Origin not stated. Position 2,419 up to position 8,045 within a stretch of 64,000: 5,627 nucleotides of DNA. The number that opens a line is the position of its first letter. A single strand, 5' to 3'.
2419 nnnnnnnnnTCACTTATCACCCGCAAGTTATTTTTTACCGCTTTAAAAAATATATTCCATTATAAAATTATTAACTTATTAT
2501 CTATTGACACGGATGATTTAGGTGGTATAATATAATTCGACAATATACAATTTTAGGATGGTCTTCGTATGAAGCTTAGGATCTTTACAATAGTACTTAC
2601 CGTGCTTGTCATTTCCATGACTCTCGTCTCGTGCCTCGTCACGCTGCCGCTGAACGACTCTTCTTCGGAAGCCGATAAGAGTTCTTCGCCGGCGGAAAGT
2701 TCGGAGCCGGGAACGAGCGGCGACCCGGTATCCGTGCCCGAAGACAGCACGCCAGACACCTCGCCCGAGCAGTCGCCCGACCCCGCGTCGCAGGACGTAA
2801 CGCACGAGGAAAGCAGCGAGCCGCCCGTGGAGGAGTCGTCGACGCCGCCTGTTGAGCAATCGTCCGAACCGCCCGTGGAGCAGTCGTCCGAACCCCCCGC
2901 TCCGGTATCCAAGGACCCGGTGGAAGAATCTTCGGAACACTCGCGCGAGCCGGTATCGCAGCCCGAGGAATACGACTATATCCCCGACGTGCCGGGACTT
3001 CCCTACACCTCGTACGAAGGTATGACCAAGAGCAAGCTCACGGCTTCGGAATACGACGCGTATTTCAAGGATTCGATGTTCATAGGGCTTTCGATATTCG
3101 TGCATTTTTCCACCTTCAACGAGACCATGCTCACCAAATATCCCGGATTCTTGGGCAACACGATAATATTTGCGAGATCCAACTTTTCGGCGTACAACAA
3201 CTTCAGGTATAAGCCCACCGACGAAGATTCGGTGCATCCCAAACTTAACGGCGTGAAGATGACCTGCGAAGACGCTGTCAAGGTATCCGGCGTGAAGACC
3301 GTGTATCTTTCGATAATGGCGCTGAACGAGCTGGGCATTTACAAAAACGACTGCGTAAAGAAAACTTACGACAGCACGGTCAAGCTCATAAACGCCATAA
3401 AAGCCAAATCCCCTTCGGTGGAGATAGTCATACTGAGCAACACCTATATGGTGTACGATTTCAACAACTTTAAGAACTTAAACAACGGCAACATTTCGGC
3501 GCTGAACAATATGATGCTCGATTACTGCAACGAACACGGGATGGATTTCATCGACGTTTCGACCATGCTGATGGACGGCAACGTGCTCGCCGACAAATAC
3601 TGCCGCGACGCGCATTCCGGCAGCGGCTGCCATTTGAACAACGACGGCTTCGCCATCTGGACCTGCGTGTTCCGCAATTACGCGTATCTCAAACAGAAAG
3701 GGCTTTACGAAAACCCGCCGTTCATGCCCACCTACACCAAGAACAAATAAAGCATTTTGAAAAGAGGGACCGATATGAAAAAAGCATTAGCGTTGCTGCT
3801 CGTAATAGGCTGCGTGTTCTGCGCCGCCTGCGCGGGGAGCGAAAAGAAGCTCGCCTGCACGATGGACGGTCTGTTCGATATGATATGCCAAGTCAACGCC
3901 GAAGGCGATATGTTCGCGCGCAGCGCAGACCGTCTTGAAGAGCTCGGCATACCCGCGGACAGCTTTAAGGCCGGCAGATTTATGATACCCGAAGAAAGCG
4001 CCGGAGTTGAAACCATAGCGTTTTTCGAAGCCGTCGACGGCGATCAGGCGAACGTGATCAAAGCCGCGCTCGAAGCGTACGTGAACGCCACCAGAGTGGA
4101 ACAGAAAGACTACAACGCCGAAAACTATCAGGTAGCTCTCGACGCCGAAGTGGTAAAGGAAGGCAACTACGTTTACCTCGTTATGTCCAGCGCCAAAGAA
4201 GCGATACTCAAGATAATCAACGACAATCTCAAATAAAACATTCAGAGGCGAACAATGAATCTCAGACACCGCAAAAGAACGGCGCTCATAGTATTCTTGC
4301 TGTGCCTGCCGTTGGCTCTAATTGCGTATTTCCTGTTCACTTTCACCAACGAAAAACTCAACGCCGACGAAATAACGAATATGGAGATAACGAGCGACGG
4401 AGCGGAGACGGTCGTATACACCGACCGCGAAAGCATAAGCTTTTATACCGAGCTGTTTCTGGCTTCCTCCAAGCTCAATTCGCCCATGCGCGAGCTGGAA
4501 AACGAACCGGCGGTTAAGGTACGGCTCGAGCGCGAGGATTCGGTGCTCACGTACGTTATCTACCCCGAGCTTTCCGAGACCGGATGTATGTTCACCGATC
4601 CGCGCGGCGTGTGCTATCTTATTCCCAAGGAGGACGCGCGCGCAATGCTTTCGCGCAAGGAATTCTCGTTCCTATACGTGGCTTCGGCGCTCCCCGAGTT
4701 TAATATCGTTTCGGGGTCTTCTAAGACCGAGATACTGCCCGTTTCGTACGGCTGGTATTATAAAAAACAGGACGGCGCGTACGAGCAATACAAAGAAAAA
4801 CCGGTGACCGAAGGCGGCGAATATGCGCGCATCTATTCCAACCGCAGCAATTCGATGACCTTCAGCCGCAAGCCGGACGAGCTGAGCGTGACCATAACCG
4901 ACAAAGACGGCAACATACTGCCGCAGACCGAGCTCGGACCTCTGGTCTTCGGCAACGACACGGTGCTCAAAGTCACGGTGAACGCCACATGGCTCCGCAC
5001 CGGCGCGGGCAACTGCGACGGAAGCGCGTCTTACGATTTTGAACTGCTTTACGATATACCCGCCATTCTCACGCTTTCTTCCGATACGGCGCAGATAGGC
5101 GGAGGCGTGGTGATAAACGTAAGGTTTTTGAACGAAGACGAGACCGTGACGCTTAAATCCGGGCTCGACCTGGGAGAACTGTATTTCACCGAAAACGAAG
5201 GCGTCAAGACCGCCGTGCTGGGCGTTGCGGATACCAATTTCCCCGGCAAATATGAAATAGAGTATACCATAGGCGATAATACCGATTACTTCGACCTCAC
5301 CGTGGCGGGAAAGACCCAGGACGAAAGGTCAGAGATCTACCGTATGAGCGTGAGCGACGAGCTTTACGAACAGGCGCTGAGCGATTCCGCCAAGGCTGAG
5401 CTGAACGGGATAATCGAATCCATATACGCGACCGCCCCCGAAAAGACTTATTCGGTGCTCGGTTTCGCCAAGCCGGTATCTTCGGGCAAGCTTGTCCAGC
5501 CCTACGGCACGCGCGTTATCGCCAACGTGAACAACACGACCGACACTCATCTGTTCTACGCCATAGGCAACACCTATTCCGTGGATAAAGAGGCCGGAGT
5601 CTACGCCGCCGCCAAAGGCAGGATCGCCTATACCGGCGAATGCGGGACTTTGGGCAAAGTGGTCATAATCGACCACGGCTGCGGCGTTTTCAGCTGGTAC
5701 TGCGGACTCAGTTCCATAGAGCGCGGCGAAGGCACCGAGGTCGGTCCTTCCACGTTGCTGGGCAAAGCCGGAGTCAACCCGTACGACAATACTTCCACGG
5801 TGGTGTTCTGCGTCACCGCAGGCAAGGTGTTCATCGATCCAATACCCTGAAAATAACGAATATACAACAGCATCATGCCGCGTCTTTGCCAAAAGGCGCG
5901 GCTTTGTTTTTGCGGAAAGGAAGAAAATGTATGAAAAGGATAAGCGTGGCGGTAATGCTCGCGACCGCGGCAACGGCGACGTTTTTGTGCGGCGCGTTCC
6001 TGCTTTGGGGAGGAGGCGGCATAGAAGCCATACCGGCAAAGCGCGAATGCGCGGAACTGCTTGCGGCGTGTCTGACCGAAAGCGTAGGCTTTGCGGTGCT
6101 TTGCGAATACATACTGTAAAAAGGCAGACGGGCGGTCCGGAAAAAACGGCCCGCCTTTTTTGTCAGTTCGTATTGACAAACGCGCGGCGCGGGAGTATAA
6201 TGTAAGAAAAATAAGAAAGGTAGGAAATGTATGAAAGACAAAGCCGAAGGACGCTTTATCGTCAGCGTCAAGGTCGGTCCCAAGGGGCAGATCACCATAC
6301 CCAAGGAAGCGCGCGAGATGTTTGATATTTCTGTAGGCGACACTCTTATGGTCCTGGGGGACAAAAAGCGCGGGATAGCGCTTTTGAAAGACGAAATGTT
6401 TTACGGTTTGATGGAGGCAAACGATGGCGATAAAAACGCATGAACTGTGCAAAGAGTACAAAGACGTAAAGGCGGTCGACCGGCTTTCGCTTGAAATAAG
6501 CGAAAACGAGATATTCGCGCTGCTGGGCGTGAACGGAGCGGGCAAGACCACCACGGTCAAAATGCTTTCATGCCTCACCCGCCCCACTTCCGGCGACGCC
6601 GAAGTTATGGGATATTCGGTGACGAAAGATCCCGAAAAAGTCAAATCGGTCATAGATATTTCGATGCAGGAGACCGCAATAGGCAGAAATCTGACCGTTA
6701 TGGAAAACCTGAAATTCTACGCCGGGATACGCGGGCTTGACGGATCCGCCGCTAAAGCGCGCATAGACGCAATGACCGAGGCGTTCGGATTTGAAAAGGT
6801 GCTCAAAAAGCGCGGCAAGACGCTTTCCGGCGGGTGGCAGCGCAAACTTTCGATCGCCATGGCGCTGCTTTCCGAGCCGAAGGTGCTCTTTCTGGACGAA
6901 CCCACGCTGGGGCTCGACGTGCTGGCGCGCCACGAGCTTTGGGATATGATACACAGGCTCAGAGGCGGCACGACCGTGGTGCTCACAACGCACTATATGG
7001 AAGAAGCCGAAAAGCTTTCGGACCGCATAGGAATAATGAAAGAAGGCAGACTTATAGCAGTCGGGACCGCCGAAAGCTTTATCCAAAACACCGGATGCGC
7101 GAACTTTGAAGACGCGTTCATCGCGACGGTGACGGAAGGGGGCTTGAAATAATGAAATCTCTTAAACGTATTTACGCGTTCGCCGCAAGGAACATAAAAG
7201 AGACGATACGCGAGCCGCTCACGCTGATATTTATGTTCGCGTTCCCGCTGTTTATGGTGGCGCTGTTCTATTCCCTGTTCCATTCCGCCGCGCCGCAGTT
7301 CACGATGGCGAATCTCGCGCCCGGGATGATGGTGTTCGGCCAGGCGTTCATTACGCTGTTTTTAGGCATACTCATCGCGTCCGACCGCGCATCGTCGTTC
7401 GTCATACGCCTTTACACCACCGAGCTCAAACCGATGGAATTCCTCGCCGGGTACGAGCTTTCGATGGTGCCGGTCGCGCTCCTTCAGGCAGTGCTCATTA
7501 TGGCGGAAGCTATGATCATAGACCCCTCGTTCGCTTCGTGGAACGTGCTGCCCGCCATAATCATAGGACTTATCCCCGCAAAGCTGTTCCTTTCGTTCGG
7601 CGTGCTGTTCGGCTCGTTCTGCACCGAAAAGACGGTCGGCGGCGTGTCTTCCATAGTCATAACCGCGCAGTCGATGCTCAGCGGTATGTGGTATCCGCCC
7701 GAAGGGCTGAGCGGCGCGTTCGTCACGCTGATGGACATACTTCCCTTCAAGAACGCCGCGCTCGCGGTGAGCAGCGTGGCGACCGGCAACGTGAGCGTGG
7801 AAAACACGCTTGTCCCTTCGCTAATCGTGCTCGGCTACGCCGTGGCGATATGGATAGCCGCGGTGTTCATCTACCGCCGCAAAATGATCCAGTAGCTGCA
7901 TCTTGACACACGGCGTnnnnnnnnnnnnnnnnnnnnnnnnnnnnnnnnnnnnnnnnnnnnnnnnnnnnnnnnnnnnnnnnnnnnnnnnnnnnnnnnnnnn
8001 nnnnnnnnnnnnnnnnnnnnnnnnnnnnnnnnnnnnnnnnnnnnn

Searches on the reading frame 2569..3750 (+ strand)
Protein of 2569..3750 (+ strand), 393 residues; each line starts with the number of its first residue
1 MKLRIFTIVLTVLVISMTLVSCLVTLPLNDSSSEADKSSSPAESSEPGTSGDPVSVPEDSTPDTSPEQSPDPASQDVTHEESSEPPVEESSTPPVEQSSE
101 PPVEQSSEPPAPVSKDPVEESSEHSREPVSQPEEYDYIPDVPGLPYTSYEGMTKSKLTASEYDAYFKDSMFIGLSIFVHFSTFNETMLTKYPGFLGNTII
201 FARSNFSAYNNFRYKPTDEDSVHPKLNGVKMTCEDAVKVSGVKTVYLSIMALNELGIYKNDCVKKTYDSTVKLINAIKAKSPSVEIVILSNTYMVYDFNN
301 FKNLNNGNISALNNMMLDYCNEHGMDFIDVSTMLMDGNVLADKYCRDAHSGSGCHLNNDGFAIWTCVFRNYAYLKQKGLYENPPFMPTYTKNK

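Call 67: search_protein_families(library=pfam, proteins=[window:2569-3750:+], max_evalue=0.00001)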
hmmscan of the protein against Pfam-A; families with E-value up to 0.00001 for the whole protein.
window:2569-3750:+ (393 aa): 1 family
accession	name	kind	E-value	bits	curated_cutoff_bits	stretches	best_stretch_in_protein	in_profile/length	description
PF13472.12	Lipase_GDSL_2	-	4.8e-07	30.9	32.9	1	270-362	89-177/178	GDSL-like Lipase/Acylhydrolase family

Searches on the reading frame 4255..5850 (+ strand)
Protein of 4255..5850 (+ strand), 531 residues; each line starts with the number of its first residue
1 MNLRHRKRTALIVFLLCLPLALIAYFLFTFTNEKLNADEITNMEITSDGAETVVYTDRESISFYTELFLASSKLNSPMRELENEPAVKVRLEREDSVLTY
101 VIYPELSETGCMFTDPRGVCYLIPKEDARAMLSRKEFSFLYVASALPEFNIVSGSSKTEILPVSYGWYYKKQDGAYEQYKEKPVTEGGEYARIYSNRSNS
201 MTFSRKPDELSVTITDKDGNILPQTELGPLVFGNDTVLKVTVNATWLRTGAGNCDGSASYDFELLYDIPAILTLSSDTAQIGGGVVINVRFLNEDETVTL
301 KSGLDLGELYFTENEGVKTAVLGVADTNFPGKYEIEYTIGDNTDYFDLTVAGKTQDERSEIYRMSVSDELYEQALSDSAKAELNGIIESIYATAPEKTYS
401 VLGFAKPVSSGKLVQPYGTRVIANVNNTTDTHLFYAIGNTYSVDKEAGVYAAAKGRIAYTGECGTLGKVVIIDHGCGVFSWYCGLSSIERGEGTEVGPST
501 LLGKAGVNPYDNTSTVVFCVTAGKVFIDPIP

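Call 67: search_protein_families(library=pfam, proteins=[window:4255-5850:+], max_evalue=0.00001)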
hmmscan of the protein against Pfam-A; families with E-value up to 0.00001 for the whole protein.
window:4255-5850:+ (531 aa): 1 family
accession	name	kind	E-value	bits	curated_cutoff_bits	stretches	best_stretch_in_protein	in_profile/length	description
PF01551.29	Peptidase_M23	-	6.4e-12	45.9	28.7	1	440-529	7-96/96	Peptidase family M23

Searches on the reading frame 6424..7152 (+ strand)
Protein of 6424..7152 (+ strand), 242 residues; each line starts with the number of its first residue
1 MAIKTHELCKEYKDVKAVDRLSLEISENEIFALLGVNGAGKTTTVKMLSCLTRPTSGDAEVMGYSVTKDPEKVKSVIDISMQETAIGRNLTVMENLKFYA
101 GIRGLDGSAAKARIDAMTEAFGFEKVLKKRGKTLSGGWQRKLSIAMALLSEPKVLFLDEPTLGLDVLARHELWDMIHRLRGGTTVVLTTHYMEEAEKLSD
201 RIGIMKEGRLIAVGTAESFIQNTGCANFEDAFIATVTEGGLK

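Call 67: search_protein_families(library=pfam, proteins=[window:6424-7152:+], max_evalue=0.00001)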
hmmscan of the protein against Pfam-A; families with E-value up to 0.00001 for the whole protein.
window:6424-7152:+ (242 aa): 2 families
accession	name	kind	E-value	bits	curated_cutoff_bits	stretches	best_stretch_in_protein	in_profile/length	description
PF00005.33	ABC_tran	-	1.1e-29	104.2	25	1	19-161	2-136/137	ABC transporter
PF13304.12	AAA_21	-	1.8e-11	45.1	27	1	134-190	238-298/304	AAA domain, putative AbiEii toxin, Type IV TA system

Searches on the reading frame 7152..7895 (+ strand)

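Call 67: search_protein_families(library=pfam, proteins=[window:7152-7895:+], max_evalue=0.00001)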
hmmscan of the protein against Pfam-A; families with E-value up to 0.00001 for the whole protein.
window:7152-7895:+ (247 aa): 2 families
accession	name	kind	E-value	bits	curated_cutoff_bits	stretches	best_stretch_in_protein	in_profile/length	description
PF01061.29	ABC2_membrane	-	1.1e-15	58.2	26.9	1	7-202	3-202/211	ABC-2 type transporter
PF12698.13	ABC2_membrane_3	-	1e-08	35.1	31.6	1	55-238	164-345/347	ABC-2 family transporter protein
